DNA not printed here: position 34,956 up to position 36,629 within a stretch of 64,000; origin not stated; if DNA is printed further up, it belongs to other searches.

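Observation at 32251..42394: LysR-linked cluster combining two TauD/TfdA dioxygenases, a PrpD-family enzyme, two different pyruvate-aldolase families, a 2-hydroxyacid dehydrogenase and a TRAP transporter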

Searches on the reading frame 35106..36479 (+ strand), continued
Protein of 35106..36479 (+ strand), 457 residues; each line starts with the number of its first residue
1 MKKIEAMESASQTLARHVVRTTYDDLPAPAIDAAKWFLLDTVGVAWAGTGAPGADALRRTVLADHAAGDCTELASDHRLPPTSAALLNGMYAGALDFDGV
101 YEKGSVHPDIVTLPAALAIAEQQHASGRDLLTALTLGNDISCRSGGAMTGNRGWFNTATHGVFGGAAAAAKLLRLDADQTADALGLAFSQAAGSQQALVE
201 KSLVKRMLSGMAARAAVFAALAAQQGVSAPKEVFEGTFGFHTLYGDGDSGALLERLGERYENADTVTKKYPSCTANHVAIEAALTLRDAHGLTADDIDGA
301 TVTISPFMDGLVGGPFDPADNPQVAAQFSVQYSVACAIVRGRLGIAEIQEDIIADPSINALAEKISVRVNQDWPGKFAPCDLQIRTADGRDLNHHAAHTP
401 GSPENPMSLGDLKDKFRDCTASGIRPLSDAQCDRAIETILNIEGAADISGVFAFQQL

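Call 29: find_encoding_contigs(protein=P0017, flank=10000, max_places=1)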
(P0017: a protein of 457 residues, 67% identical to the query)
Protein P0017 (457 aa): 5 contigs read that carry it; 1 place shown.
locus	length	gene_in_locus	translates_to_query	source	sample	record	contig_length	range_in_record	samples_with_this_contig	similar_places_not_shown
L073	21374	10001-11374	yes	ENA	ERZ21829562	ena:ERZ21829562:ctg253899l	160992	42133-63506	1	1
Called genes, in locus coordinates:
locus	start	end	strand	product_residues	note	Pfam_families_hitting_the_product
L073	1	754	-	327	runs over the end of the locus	PF00296:Bac_luciferase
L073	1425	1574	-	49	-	-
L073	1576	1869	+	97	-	-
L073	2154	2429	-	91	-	PF08238:Sel1 (weak)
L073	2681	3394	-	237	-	PF02798:GST_N, PF13417:GST_N_3, PF13409:GST_N_2, PF00043:GST_C, PF14497:GST_C_3 (weak), PF13410:GST_C_2 (weak)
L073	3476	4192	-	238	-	PF02798:GST_N, PF13417:GST_N_3, PF13409:GST_N_2, PF00043:GST_C, PF14497:GST_C_3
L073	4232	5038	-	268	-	PF01497:Peripla_BP_2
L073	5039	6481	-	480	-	PF02934:GatB_N, PF02637:GatB_Yqey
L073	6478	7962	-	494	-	PF01425:Amidase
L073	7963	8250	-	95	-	PF02686:GatC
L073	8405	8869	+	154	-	PF03652:RuvX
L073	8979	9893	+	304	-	PF03547:Mem_trans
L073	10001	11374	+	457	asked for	PF03972:MmgE_PrpD_N, PF19305:MmgE_PrpD_C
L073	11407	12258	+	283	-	PF02668:TauD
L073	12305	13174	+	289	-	PF02668:TauD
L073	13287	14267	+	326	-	PF02729:OTCace_N, PF00185:OTCace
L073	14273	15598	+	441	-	PF01979:Amidohydro_1, PF12890:DHOase, PF07969:Amidohydro_3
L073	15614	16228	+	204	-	PF02660:G3P_acyltransf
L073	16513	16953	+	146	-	PF12802:MarR_2 (weak), PF01047:MarR (weak), PF13412:HTH_24 (weak)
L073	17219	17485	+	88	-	PF02604:PhdYeFM_antitox (weak)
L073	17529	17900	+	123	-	PF01850:PIN (weak)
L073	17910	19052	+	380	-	PF21102:DprA_N, PF02481:DNA_processg_A, PF17782:WHD_DprA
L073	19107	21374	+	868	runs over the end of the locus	PF01751:Toprim, PF01131:Topoisom_bac, PF01396:Zn_ribbon_Top1, PF13368:Toprim_C_rpt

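Call 33: search_solved_structures(query=window:35106-36479:+, max_evalue=1e-20, show_alignments=4)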
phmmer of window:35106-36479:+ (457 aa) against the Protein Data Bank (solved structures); distinct sequences matched with E-value up to 1e-20: 10.
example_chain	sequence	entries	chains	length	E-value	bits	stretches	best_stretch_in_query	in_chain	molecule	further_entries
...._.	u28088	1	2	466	3e-43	151.7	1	13-421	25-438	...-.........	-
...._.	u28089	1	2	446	3.3e-43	151.6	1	14-421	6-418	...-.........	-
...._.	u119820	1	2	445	1.2e-28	103.6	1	17-353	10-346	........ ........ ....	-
7e9d_A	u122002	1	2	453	2.8e-27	99.1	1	17-353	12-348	IRG1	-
12vt_A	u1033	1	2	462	1.3e-25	93.6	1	26-449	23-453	Cis-aconitate decarboxylase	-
12ux_A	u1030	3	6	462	1.7e-25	93.2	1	26-449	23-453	Cis-aconitate decarboxylase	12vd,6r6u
7br9_A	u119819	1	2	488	2.1e-25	92.9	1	25-420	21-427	Cis-aconitate decarboxylase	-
6r6t_A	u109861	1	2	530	2.9e-25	92.4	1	26-420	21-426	Cis-aconitate decarboxylase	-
12vw_A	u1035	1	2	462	3.3e-25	92.2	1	26-449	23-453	Cis-aconitate decarboxylase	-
12vq_A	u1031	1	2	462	2.1e-24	89.6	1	26-449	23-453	Cis-aconitate decarboxylase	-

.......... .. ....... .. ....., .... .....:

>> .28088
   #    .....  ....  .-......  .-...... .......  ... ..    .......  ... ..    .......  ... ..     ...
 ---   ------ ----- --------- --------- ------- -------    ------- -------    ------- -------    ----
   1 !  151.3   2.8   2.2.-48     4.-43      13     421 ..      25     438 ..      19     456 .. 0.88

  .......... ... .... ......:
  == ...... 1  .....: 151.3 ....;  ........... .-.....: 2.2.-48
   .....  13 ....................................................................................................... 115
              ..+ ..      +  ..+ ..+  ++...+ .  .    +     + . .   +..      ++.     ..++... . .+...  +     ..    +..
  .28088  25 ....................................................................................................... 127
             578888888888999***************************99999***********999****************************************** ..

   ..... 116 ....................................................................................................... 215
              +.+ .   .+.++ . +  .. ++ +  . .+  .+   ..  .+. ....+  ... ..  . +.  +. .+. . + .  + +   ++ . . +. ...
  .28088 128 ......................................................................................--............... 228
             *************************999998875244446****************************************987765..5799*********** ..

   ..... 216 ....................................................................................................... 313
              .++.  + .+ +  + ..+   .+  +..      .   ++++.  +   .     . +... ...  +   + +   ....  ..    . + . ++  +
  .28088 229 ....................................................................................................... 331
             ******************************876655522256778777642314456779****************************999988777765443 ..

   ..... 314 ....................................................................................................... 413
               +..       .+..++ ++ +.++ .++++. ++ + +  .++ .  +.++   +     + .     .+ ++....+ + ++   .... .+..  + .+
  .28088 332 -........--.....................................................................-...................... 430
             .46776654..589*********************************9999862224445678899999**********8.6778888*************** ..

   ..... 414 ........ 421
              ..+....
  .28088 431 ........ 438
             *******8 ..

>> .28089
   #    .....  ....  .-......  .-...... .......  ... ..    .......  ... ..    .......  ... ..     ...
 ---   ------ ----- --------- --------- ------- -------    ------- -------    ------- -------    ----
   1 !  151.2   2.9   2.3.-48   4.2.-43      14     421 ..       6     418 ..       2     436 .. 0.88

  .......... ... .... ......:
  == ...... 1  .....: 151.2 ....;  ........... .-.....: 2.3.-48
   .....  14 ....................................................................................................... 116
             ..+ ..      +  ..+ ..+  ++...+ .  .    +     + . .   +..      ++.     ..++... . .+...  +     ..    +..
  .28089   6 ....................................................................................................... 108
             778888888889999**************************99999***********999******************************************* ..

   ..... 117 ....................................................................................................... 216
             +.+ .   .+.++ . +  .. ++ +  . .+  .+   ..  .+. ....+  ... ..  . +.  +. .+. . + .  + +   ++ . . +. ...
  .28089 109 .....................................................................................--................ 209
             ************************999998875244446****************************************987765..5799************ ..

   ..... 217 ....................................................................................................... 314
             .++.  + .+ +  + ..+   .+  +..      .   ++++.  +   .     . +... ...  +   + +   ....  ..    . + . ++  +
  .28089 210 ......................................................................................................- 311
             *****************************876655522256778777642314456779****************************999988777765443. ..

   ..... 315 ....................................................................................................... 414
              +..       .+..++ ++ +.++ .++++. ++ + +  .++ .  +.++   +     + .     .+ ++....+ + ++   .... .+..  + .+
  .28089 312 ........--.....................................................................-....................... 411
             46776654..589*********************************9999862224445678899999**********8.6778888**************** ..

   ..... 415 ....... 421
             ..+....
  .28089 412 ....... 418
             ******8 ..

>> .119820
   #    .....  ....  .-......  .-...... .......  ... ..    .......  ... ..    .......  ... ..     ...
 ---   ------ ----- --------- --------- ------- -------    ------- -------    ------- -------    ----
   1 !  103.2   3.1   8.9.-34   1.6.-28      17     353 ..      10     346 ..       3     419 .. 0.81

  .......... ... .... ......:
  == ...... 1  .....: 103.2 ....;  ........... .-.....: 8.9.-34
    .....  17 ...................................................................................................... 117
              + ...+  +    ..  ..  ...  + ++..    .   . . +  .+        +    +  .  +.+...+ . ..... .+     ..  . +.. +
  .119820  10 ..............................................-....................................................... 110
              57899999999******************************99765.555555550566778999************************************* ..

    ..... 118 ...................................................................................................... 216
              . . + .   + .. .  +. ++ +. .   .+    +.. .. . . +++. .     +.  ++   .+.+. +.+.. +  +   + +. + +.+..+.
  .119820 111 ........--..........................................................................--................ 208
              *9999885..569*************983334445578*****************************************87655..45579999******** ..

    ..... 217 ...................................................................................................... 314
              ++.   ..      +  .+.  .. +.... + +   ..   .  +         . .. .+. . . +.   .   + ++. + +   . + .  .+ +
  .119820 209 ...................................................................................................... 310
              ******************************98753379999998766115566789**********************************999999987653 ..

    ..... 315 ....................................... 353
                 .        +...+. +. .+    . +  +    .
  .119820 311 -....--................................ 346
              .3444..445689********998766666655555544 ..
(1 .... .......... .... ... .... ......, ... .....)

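Call 37: find_related_loci(query=A2, collection=metagenome_contigs, flank=8000)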
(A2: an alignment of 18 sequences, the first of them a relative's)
Query A2 (235 aa) in metagenome_contigs; peptide patterns used: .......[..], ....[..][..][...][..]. (x = any residue, [..] = any of these).
600 stretches matched a pattern (row limit reached: there are more); 593 encode a relative of the query (tblastn E <= 1e-3); the best 80 are kept; 80 distinct loci.
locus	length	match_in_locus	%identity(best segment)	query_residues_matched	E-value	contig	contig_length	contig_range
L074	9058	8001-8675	60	11-235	5e-94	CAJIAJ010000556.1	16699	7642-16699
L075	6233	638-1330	58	5-235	2e-90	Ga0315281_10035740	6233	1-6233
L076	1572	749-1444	57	4-235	5e-96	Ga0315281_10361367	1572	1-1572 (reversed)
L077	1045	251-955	59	1-235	2e-97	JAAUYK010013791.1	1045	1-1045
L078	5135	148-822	59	11-235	2e-89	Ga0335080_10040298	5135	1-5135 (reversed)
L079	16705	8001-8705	57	1-235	1e-88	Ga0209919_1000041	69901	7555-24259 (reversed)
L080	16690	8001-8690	58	6-235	1e-87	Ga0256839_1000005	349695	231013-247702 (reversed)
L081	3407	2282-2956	57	11-235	3e-88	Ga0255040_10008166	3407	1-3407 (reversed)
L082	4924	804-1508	56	1-234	5e-86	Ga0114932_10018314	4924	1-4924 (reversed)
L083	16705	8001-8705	60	2-235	1e-84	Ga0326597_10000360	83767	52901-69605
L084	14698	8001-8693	56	1-235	2e-84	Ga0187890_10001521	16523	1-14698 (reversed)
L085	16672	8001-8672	56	10-235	3e-84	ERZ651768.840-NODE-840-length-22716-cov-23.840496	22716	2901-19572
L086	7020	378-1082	57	2-235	3e-84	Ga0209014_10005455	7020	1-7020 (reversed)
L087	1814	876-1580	54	1-235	6e-88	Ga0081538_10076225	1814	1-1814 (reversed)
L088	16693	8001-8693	54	6-235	1e-83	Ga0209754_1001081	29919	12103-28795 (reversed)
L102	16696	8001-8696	55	5-235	1e-82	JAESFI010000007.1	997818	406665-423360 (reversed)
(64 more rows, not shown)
